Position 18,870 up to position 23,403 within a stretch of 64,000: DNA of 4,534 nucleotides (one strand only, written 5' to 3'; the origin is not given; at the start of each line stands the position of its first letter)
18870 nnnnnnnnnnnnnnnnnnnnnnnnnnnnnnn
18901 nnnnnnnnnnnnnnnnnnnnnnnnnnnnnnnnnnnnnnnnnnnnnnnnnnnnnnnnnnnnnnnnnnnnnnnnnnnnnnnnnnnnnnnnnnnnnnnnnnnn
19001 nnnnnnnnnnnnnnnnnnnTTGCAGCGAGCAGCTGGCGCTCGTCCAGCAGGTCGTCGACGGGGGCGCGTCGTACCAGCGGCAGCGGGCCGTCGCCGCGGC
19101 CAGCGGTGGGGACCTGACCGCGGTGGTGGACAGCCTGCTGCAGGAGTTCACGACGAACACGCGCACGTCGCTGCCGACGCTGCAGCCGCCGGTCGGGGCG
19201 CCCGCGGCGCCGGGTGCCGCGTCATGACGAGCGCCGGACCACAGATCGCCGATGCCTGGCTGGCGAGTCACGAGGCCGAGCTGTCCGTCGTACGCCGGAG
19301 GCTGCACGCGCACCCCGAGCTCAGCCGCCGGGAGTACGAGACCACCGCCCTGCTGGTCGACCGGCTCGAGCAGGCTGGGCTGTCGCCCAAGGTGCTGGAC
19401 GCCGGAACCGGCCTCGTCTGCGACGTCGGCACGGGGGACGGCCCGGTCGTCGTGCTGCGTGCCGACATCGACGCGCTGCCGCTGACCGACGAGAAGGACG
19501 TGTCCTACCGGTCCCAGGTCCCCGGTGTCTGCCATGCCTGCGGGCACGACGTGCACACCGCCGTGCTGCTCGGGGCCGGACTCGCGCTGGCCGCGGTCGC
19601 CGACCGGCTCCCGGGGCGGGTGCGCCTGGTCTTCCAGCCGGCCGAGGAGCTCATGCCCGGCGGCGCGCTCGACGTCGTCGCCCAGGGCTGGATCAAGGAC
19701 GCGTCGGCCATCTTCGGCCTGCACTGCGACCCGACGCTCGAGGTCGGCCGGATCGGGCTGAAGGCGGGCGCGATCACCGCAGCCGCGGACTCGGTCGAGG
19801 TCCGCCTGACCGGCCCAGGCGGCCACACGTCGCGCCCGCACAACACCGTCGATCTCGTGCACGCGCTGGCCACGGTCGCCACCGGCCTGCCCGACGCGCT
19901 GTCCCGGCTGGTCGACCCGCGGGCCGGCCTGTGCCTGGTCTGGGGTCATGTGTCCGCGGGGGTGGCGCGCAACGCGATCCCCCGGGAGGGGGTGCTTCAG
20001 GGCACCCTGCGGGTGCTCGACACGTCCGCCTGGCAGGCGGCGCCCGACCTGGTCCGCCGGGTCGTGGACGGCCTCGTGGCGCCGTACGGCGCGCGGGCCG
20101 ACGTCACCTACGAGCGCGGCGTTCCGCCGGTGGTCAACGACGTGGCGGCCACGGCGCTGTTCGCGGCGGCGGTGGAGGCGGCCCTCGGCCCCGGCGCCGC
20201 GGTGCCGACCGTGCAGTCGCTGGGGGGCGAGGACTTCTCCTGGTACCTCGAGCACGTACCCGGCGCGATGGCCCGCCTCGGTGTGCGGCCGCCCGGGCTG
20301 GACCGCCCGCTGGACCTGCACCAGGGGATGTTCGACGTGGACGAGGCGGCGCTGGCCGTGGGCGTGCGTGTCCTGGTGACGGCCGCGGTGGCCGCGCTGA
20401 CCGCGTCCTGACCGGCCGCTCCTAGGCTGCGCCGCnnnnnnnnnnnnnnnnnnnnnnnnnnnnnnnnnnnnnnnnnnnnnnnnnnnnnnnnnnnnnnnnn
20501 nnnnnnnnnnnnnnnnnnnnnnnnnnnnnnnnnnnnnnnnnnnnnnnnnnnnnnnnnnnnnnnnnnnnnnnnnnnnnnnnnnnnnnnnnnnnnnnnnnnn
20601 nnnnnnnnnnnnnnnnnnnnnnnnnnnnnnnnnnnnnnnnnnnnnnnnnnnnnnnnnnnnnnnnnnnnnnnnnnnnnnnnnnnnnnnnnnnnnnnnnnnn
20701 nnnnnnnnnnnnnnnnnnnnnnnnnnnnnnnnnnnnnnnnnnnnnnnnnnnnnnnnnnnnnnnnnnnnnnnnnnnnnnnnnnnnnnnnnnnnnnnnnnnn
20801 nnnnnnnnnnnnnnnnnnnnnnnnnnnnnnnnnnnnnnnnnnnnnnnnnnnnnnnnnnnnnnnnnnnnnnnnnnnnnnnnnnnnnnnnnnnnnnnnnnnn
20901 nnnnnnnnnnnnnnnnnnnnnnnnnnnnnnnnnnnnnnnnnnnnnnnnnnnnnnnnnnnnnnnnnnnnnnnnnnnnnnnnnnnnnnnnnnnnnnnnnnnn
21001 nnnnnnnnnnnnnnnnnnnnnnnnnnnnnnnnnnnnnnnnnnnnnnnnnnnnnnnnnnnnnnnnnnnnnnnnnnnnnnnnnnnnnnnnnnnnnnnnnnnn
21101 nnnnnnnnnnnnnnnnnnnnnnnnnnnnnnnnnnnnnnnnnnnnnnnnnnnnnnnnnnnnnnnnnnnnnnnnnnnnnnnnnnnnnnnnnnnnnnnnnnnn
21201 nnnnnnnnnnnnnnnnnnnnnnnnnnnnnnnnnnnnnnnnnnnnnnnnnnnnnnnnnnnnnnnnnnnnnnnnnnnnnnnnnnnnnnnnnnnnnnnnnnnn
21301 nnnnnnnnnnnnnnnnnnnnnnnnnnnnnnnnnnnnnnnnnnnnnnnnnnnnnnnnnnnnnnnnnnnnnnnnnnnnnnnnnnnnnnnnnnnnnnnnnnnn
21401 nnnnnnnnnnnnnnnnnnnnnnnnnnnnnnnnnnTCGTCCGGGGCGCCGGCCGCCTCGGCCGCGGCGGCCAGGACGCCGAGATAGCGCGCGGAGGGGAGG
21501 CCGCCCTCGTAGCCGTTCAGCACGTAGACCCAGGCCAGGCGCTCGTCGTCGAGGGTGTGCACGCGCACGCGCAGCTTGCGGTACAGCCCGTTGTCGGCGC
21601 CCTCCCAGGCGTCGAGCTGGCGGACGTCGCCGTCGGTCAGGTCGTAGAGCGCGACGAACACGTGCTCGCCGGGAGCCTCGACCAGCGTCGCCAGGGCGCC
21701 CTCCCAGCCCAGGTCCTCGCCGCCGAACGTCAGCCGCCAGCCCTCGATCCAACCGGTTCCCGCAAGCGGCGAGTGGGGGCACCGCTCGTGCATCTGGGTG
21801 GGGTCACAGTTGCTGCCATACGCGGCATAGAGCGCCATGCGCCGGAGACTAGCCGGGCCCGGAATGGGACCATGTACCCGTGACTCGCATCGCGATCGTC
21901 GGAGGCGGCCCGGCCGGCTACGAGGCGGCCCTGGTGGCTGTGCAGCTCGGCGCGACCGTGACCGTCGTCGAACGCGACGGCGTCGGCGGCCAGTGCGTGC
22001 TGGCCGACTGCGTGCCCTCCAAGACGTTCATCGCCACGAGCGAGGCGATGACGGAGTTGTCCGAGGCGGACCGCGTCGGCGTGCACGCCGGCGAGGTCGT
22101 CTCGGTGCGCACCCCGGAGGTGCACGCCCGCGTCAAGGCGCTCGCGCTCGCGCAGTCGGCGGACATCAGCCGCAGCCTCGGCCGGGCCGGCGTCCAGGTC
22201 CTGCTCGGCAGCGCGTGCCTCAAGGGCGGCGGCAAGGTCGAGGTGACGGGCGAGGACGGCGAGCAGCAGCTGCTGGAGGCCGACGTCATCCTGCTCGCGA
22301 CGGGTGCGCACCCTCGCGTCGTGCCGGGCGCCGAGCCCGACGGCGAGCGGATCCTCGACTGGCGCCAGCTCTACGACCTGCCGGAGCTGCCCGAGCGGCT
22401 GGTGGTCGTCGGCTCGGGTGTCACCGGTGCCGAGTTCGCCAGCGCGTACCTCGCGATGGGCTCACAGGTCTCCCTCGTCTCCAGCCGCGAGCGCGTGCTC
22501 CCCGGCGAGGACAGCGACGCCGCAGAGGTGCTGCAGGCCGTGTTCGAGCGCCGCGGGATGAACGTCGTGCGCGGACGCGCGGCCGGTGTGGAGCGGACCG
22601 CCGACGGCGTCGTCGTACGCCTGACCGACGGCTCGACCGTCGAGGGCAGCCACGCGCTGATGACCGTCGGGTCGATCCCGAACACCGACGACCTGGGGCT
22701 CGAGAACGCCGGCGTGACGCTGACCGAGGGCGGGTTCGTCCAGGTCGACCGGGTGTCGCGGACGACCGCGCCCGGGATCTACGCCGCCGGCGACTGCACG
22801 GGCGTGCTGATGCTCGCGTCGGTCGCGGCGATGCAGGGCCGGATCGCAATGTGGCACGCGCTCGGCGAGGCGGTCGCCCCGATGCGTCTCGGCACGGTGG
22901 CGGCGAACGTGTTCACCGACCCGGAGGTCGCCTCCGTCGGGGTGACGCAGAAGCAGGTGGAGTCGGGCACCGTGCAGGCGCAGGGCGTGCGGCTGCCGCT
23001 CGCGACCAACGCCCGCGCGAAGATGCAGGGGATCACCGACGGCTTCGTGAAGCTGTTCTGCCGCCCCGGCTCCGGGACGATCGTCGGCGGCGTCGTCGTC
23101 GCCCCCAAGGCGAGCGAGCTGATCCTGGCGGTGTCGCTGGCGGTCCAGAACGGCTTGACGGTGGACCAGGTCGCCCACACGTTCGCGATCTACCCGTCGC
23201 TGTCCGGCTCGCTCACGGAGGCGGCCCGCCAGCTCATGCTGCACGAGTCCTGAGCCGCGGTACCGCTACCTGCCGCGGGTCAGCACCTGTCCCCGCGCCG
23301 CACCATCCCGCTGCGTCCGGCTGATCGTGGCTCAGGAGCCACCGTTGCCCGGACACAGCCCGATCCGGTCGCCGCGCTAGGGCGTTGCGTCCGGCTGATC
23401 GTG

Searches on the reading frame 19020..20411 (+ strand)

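Call 75: search_protein_families(library=pfam, proteins=[window:19020-20411:+], max_evalue=0.001)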
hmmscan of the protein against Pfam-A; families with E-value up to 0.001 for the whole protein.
window:19020-20411:+ (463 aa): 2 families
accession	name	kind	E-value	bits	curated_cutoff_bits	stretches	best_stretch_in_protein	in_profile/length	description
PF01546.33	Peptidase_M20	-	5.9e-37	128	24.6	1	145-456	1-204/206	Peptidase family M20/M25/M40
PF07687.19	M20_dimer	-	1.6e-05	25.3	21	1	258-349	8-99/107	Peptidase dimerisation domain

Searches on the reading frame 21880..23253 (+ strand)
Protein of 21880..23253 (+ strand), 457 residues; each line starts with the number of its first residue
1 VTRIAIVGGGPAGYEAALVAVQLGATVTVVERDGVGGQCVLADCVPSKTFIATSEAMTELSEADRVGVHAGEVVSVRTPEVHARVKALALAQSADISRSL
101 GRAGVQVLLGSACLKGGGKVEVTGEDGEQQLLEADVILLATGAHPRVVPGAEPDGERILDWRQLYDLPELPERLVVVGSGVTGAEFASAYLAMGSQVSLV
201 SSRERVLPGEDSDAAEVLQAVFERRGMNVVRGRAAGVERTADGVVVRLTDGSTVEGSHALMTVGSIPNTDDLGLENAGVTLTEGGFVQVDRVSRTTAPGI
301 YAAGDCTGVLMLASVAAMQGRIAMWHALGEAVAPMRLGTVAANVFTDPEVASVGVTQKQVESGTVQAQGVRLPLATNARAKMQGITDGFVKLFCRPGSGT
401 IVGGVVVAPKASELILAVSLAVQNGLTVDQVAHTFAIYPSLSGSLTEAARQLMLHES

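Call 75: search_protein_families(library=pfam, proteins=[window:21880-23253:+], max_evalue=0.001)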
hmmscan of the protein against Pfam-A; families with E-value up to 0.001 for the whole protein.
window:21880-23253:+ (457 aa): 8 families
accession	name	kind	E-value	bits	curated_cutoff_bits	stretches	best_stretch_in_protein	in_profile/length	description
PF07992.20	Pyr_redox_2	-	1e-60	206.1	26.1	1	3-320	2-291/291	Pyridine nucleotide-disulphide oxidoreductase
PF02852.28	Pyr_redox_dim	-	7.5e-28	97.4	25.3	1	341-449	2-110/110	Pyridine nucleotide-disulphide oxidoreductase, dimerisation domain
PF00070.33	Pyr_redox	-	1.4e-20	74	22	2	173-249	1-80/82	Pyridine nucleotide-disulphide oxidoreductase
PF13738.12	Pyr_redox_3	-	6.3e-12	45.8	30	1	6-304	2-305/305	Pyridine nucleotide-disulphide oxidoreductase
PF01134.28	GIDA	-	3.6e-08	33.3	22.1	1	4-76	2-72/391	Glucose inhibited division protein A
PF12831.13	FAD_oxidored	-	1.9e-05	24.6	27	1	4-62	2-66/416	FAD dependent oxidoreductase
PF13434.12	Lys_Orn_oxgnase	-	5.9e-05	22.8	21.3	1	119-213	133-232/339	L-lysine 6-monooxygenase/L-ornithine 5-monooxygenase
PF01262.27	AlaDh_PNT_C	-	6.9e-05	22.8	23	1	3-33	30-60/214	Alanine dehydrogenase/PNT, C-terminal domain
